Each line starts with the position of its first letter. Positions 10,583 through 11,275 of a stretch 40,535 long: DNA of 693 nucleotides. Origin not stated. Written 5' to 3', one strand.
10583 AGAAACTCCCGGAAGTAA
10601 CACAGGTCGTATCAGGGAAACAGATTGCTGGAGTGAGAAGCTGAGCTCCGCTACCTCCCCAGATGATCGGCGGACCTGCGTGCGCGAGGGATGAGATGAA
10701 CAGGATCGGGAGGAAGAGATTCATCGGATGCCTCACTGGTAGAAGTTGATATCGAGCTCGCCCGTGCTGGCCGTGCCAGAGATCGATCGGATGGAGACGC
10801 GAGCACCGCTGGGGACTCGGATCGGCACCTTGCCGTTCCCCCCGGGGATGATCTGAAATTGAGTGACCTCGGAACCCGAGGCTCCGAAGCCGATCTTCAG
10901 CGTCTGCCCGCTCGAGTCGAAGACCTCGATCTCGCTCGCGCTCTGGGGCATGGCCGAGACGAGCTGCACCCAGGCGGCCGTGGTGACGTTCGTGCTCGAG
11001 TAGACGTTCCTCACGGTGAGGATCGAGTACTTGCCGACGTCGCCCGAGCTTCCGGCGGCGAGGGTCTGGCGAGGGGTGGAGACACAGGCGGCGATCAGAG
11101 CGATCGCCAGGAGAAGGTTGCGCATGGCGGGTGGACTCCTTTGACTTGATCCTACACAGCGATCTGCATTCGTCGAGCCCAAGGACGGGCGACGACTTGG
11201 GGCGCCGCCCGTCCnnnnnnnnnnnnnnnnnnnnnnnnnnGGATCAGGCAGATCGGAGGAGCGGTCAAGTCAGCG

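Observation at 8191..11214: Lipoprotein + signal-peptide fibre (C1q-like tip) + small membrane protein inserted between terminase and head genes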

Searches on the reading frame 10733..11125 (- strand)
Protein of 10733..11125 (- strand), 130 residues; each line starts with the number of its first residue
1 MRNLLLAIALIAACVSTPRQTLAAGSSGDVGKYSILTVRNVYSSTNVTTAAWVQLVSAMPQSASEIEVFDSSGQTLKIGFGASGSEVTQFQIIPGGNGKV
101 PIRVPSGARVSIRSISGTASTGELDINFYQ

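Call 5: search_protein_families(library=pfam, proteins=[window:10733-11125:-], max_evalue=0.01)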
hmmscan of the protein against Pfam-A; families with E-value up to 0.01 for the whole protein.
window:10733-11125:- (130 aa): 0 families

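Call 6: search_protein_families(library=phrogs, proteins=[window:10733-11125:-], max_evalue=0.01)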
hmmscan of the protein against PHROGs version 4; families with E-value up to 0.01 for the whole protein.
window:10733-11125:- (130 aa): 1 family
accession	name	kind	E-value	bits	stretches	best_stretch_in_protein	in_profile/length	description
phrog_19293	-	head and packaging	0.00068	21.2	0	96-116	27-47/76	virion structural protein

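Call 17: find_homologous_proteins(query=window:10733-11125:-, max_evalue=0.001)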
Query window:10733-11125:- (130 aa): 84 proteins with E <= 0.001 among 193 candidates.
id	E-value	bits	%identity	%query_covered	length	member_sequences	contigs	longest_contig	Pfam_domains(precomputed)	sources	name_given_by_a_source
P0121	8.1e-75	266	100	100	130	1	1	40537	-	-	-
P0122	1.5e-38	150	57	100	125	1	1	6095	-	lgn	-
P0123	1.7e-38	149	62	95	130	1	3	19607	-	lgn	-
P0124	1.7e-36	143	59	95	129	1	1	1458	-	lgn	-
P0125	1.4e-35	140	64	81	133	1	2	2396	-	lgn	-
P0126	5.7e-35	138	62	80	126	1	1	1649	-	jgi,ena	jgi:hypothetical protein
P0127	1.1e-34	137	44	100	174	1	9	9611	-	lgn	-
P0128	1.0e-33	134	65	73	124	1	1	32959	-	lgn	-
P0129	4.0e-33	132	55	99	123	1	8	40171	-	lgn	-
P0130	4.0e-33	132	51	98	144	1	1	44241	-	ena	-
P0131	1.5e-32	130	63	74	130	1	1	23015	-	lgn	-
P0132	3.2e-32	129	59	78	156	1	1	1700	-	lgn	-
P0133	3.2e-32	129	49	100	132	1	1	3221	-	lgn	-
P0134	8.9e-32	128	49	99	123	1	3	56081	-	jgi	jgi:hypothetical protein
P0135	4.4e-31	125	63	71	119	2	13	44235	-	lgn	-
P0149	1.5e-29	120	56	88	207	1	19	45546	-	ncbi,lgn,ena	-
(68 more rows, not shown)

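Call 19: find_encoding_contigs(protein=P0129, flank=8000, max_places=2)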
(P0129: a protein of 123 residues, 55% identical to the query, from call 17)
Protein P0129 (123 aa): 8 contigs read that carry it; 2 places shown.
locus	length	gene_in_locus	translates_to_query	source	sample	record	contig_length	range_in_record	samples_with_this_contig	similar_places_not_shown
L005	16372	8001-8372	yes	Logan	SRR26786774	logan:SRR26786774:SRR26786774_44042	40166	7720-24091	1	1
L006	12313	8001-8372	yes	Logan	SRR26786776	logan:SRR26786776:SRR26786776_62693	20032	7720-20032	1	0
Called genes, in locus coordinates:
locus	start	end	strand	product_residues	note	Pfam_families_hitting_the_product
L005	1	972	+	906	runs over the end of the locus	-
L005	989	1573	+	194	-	-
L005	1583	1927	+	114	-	-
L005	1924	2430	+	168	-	PF01464:SLT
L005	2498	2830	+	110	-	-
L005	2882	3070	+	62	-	-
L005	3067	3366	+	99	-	-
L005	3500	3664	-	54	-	-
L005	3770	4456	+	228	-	-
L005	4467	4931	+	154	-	-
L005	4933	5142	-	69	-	-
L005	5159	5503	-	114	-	-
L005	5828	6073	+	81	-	-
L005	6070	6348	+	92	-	-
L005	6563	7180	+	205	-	-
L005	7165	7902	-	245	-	-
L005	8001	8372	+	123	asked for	-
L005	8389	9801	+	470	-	-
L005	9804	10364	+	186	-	PF26209:Phage_phiTE_241_C (weak)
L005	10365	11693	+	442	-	PF00657:Lipase_GDSL (weak), PF13472:Lipase_GDSL_2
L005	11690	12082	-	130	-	-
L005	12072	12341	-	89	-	-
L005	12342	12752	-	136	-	-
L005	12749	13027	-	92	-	-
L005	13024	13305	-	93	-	-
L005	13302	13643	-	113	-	-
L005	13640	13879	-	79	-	-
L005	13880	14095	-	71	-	-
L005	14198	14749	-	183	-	-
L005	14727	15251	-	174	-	-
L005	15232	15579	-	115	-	-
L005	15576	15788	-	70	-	-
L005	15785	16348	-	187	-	-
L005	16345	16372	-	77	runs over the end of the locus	-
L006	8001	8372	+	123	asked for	-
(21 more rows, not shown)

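Call 20: find_encoding_contigs(protein=P0130, flank=8000, max_places=2)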
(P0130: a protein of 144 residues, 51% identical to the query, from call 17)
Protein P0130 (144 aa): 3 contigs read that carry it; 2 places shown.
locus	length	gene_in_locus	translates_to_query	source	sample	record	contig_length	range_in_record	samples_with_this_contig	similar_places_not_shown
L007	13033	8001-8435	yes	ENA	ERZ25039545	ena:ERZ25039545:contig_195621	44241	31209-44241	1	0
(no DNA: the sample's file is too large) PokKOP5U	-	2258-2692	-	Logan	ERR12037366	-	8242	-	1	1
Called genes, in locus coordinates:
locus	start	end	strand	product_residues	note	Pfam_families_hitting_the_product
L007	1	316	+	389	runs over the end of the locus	-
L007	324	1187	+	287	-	PF21821:Dit_like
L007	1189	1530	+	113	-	-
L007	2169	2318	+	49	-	-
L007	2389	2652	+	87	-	-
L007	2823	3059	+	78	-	-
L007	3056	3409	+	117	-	PF10934:Sheath_initiator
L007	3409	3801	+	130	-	-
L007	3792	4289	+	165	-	-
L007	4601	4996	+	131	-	PF11041:Phage_Wedge1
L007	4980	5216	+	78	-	-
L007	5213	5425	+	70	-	-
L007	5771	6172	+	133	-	-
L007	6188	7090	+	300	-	-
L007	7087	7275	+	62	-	-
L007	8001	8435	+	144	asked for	-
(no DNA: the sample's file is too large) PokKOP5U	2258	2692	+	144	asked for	-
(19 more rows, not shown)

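Call 21: find_encoding_contigs(protein=P0149, flank=8000, max_places=2)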
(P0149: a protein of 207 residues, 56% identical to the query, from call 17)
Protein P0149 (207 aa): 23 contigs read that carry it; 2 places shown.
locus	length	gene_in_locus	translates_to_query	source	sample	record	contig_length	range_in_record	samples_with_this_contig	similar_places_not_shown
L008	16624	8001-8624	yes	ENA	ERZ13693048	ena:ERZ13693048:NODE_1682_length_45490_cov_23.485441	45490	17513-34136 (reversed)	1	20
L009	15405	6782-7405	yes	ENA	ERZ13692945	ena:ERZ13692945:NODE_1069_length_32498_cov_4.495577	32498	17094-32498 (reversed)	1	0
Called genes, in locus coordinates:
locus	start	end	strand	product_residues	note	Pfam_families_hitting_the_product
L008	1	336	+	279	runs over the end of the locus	-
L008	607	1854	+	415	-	-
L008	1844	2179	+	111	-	-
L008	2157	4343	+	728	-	-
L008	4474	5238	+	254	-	-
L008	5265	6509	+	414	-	-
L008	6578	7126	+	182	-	-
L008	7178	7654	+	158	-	-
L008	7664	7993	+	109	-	-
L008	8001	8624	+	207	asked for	-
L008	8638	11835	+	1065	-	PF21722:Gly_rich_2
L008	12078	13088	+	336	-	-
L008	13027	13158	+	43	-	-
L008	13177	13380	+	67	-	-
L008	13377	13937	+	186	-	PF01520:Amidase_3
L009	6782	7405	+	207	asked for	-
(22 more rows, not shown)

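Call 25: find_related_loci(query=A1, collection=genome_contigs, flank=6000)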
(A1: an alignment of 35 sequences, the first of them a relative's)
Query A1 (130 aa) in genome_contigs; peptide patterns used: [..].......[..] (x = any residue, [..] = any of these).
12 stretches matched a pattern, but none encodes a relative of the query by tblastn (E <= 1e-3).
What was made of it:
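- Tried and rejected: No hit in GTDB species genomes (call 25).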

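Call 27: find_related_loci(query=A1, collection=viral_contigs, flank=6000)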
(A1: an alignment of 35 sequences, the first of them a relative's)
Query A1 (130 aa) in viral_contigs; peptide patterns used: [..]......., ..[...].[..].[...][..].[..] (x = any residue, [..] = any of these).
97 stretches matched a pattern; 72 encode a relative of the query (tblastn E <= 1e-3); 72 distinct loci.
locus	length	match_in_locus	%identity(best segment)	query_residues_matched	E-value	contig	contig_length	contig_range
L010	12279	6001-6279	66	38-130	3e-38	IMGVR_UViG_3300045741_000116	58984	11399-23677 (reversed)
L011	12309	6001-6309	57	27-129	1e-37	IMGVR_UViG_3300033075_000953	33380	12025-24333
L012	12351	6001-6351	50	11-130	2e-36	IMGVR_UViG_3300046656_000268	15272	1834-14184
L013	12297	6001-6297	58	31-129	8e-37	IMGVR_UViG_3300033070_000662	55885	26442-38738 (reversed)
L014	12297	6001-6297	56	31-129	2e-35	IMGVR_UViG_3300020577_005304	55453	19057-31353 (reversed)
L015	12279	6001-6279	62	38-130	3e-35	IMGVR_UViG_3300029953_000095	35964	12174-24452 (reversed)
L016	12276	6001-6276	59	38-129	7e-34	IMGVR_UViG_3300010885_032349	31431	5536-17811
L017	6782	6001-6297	56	31-129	2e-33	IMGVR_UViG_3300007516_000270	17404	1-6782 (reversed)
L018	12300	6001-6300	55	30-129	2e-33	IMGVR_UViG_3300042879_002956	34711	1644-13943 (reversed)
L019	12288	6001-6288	53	35-130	4e-33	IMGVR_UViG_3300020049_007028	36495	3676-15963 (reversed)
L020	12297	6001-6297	54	31-129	6e-33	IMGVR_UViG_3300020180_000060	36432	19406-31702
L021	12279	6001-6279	56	38-130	8e-33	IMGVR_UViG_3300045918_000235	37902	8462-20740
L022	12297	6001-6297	53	31-129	1e-32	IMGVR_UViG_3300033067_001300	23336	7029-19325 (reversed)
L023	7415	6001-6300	52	30-129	2e-32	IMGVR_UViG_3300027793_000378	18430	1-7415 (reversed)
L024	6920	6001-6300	52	31-130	2e-32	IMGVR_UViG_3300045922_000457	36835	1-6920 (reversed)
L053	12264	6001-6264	49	42-129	1e-25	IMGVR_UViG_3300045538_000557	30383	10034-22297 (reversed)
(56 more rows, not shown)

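Call 30: predict_structure(alignment_id=A1)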
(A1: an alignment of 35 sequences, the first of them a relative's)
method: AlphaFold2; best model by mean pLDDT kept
length: 130 residues; sequences in the alignment: 35
mean_pLDDT: 92.1   pTM: 0.72
mean pLDDT of the five models: 92.1, 91.2, 90.8, 90.7, 90.5
residues with pLDDT >= 90: 104; 70-90: 13; 50-70: 13; < 50: 0
segments of 3 or more residues with pLDDT < 50: none
pLDDT, mean of each block of 10 residues (from residue 1): 90 76 58 96 97 98 98 98 96 97 98 98 98
secondary structure, 60 per line:
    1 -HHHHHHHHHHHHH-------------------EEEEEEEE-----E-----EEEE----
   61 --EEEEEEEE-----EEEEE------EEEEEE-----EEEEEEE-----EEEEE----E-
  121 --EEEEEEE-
elements in order: H2-14 E34-41 E53-56 E63-70 E76-80 E87-92 E98-104 E110-114 E123-129

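Call 34: search_dna_similar(query=window:10733-11125:-, collection=phages, mode=protein, max_evalue=0.001, max_rows=40)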
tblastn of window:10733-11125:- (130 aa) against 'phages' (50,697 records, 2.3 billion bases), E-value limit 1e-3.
No match.

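Call 35: fold_search(model_id=the predicted structure, library=pdb)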
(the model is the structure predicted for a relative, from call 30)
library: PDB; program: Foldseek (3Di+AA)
matches with E <= 10: 1854; with E <= 0.001: 0
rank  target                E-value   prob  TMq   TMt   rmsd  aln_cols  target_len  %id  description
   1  7cz6                  2.3e-03  0.93  0.25  0.25   8.0       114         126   11  Protrusion structure of Omono River virus (released 2021-03-03)
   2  8xcg_J                2.4e-03  0.99  0.37  0.10  11.7       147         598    9  Tail tip complex of bacteriophage lambda in the open state (released 2024-05-01)
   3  1ux7_A                3.3e-03  0.99  0.32  0.35   8.8       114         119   13  Carbohydrate-Binding Module CBM36 in complex with calcium and xylotriose (released 2004-10-27)
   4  2wq4_C                3.3e-03  0.96  0.30  0.30   8.2       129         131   11  N-terminal domain of BC2L-C Lectin from Burkholderia cenocepacia (released 2010-01-12)
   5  8pdz_A                3.9e-03  1.00  0.42  0.46   5.8       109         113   16  Recombinant Ena3A L-Type endospore appendages (released 2023-11-08)
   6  9t3p_A                4.4e-03  1.00  0.41  0.48   7.4       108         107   16  Nonameric Ena1C ring of Bacillus cereus (released 2025-12-03)
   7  9rkv_N                4.6e-03  0.99  0.40  0.12  10.2       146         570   13  Agrobacterium phage 7-7-1 tail fibers (released 2025-12-10)
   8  6i50                  4.6e-03  0.99  0.37  0.32   7.0       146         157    8  Structure of Eiger TNF from S. frugiperda (released 2019-08-14)
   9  6tid_AAA              4.9e-03  0.92  0.28  0.28   8.2       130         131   12  Structure of the N terminal domain of Bc2L-C lectin (1-131) in complex with H-type 1 antigen (released 2020-01-22)
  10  2wq4_B                5.2e-03  0.94  0.30  0.30   8.8       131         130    8  N-terminal domain of BC2L-C Lectin from Burkholderia cenocepacia (released 2010-01-12)
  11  9ib7_A                5.2e-03  0.94  0.32  0.31   9.2       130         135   14  Tumor necrosis factor-like lectin PLTL from Photorhabdus laumondii in complex with Blood group B trisaccharide (released 2025-10-29)
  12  6ov2_B                5.8e-03  1.00  0.41  0.42   5.5        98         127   17  Crystal structure of human claudin-9 in complex with Clostridium perfringens entertoxin C-terminal domain in closed fo (released 2019-09-04)
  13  4il7                  6.4e-03  1.00  0.36  0.49   5.3       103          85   16  Crystal structure of A223 C-terminal domain, a structural protein from sulfolobus turreted icosahedral virus (STIV) (released 2013-04-03)
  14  5b2g_B                6.4e-03  1.00  0.41  0.44   5.7       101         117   16  Crystal structure of human claudin-4 in complex with C-terminal fragment of Clostridium perfringens enterotoxin (released 2016-10-05)
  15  1zzc_A                6.4e-03  1.00  0.39  0.30   6.2       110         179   14  Crystal Structure of CoII HppE in Complex with Tris Buffer (released 2005-07-26)
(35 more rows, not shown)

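Call 36: fold_search(model_id=the predicted structure, library=viral)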
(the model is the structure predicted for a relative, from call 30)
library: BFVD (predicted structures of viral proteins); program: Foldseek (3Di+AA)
matches with E <= 10: 1852; with E <= 0.001: 53
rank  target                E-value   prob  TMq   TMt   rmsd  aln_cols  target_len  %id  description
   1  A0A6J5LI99            6.1e-05  1.00  0.56  0.63   4.8       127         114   12  Uncharacterized protein [uncultured Caudovirales phage]
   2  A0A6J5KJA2            6.1e-05  1.00  0.51  0.55   4.2       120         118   12  Uncharacterized protein [uncultured Caudovirales phage]
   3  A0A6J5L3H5            6.4e-05  1.00  0.51  0.59   7.4       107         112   11  Uncharacterized protein [uncultured Caudovirales phage]
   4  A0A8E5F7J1            8.0e-05  1.00  0.38  0.41   6.1       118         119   11  (no name in the UniProt tables at hand)
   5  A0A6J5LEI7            1.2e-04  1.00  0.54  0.65   3.6       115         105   10  Uncharacterized protein [uncultured Caudovirales phage]
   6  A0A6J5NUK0            1.3e-04  1.00  0.50  0.67   3.9       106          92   16  Uncharacterized protein [uncultured Caudovirales phage]
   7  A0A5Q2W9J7            1.4e-04  1.00  0.42  0.19   8.9       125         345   16  (no name in the UniProt tables at hand)
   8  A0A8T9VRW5            1.5e-04  1.00  0.49  0.47   5.0       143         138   11  (no name in the UniProt tables at hand)
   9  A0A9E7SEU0            1.9e-04  1.00  0.44  0.49   5.6       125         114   16  (no name in the UniProt tables at hand)
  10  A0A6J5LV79            2.0e-04  1.00  0.55  0.54   7.9       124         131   11  Uncharacterized protein [uncultured Caudovirales phage]
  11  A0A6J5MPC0            2.0e-04  1.00  0.52  0.57   4.3       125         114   17  Uncharacterized protein [uncultured Caudovirales phage]
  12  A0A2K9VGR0            2.1e-04  1.00  0.43  0.57   4.4       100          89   16  (no name in the UniProt tables at hand)
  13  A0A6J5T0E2            2.2e-04  1.00  0.42  0.33   7.1       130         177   16  Collagen triple helix repeat [uncultured Caudovirales phage]
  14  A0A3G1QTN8            2.4e-04  1.00  0.49  0.43  11.6       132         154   14  Uncharacterized protein [Erwinia phage phiEaP8]
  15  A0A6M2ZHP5            2.4e-04  1.00  0.42  0.46   6.4       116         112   15  Virion protein [Synechococcus phage S-SCSM1]
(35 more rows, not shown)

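Call 39: search_dna_similar(query=L053:4159-6267:+, collection=phages, mode=protein, max_evalue=0.001, max_rows=25)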
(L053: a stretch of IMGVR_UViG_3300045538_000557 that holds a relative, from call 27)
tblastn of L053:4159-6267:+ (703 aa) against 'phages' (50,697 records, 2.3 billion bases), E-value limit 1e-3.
Records with a match: 15; places in all: 17; records where one place covers at least 80% of the query: 0.
Best place of each record, by identity: <60% 15.
By first word of the organism name: Synechococcus 14; uncultured 1.
By host as written in the record: Synechococcus 11; Synechococcus sp. CB0101 2; - 1; Synechococcus sp. WH 8102 1.
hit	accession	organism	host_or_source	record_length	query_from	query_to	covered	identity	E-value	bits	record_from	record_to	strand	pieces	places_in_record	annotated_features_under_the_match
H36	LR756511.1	uncultured phage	metagenomic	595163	316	454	20%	29.0%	9e-6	56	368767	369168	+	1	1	record has no annotation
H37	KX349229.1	Synechococcus phage S-RIM2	Synechococcus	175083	319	449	19%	28.7%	8e-6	56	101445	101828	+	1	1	virion structural protein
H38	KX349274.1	Synechococcus phage S-RIM2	Synechococcus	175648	319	449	19%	28.7%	8e-6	56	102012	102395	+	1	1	virion structural protein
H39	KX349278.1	Synechococcus phage S-RIM2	Synechococcus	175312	319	449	19%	28.7%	9e-6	56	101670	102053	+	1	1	virion structural protein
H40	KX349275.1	Synechococcus phage S-RIM2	Synechococcus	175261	319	449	19%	28.7%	1e-5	55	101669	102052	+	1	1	virion structural protein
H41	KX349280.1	Synechococcus phage S-RIM2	Synechococcus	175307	319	449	19%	28.7%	1e-5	55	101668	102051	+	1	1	virion structural protein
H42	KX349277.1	Synechococcus phage S-RIM2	Synechococcus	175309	319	449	19%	28.7%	1e-5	55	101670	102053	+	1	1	virion structural protein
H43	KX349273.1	Synechococcus phage S-RIM2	Synechococcus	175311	319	449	19%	28.7%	1e-5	55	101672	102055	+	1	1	virion structural protein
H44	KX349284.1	Synechococcus phage S-RIM2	Synechococcus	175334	319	449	19%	28.7%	1e-5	55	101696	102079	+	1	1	virion structural protein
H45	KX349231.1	Synechococcus phage S-RIM2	Synechococcus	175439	319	449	19%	28.7%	1e-5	55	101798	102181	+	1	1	virion structural protein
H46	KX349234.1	Synechococcus phage S-RIM2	Synechococcus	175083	319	449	19%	28.7%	1e-5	55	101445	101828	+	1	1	virion structural protein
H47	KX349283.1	Synechococcus phage S-RIM2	Synechococcus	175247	319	449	19%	28.7%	1e-5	55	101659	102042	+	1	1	virion structural protein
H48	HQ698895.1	Synechococcus phage S-CBS4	Synechococcus sp. CB0101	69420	322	441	17%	31.3%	8e-7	59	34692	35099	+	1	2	hypothetical protein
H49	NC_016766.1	Synechococcus phage S-CBS4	Synechococcus sp. CB0101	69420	322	441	17%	31.3%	8e-7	59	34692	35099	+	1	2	virion structural protein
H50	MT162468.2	Synechococcus phage S-H25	Synechococcus sp. WH 8102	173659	319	449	19%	27.0%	6e-4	49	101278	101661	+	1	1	virion structural protein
